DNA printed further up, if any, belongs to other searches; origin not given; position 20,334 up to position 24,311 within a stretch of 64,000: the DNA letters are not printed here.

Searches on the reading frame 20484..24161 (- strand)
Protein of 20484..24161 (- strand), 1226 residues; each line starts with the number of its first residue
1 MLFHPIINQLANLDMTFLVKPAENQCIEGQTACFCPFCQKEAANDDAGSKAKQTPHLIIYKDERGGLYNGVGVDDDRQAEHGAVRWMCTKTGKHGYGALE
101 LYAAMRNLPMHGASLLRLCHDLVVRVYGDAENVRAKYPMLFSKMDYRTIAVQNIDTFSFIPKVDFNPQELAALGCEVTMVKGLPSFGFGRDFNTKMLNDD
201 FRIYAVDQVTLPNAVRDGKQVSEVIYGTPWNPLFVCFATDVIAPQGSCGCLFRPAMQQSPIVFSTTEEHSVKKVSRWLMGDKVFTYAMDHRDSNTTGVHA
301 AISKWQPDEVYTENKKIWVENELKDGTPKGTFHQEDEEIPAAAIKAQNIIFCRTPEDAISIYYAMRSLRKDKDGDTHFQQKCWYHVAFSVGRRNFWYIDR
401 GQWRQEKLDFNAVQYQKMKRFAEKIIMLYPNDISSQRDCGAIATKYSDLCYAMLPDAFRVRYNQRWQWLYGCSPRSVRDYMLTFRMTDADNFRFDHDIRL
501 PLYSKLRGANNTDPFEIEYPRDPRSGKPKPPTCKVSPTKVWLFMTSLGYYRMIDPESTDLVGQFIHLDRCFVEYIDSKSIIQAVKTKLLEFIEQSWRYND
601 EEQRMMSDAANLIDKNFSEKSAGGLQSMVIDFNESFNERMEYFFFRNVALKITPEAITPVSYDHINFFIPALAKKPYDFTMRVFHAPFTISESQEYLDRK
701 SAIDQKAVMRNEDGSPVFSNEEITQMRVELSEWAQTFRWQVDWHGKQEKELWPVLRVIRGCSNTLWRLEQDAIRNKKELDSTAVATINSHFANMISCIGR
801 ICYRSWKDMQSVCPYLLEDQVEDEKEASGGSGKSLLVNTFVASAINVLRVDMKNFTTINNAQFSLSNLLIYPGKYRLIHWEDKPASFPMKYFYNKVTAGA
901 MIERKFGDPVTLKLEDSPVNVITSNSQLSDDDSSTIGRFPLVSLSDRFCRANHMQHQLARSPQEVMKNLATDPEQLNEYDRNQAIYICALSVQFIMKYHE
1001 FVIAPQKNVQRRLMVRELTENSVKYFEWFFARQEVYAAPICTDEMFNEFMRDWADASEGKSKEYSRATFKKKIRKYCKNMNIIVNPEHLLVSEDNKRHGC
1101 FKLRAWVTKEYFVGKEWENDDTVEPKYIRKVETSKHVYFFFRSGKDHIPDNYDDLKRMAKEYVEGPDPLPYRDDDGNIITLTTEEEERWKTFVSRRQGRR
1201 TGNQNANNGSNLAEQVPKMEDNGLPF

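Call 13: search_protein_families(library=phrogs, proteins=[window:20484-24161:-], max_evalue=0.001)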
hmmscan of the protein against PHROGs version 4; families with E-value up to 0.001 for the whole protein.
window:20484-24161:- (1226 aa): 1 family
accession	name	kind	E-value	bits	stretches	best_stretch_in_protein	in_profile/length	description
phrog_28855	-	unknown function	9.8e-09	35.1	1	794-1078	501-771/804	-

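Call 54: search_dna_similar(query=window:20484-24161:-, collection=phages, mode=protein, max_rows=15)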
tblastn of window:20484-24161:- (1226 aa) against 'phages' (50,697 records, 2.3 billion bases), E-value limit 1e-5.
Records with a match: 3; places in all: 3; records where one place covers at least 80% of the query: 0.
Best place of each record, by identity: <60% 3.
By first word of the organism name: Polaribacter 2; Bacteriophage 1.
By host as written in the record: Polaribacter sp. AHE13PA 2; - 1.
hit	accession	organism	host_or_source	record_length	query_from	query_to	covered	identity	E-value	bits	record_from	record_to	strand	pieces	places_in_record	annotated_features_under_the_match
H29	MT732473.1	Polaribacter phage Leef_1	Polaribacter sp. AHE13PA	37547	548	1108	46%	20.2%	3e-7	61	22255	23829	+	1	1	DNA primase/TOPRIM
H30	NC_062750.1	Polaribacter phage Leef_1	Polaribacter sp. AHE13PA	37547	548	1108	46%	20.2%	3e-7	61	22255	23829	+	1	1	DNA primase/TOPRIM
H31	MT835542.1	Bacteriophage sp.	human fecal samples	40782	755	1086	27%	21.3%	3e-6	58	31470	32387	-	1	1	record has no annotation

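Call 64: search_protein_families(library=pfam, max_evalue=0.001, proteins=[window:20484-24161:-])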
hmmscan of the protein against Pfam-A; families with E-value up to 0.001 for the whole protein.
seq(1226 aa): 0 families
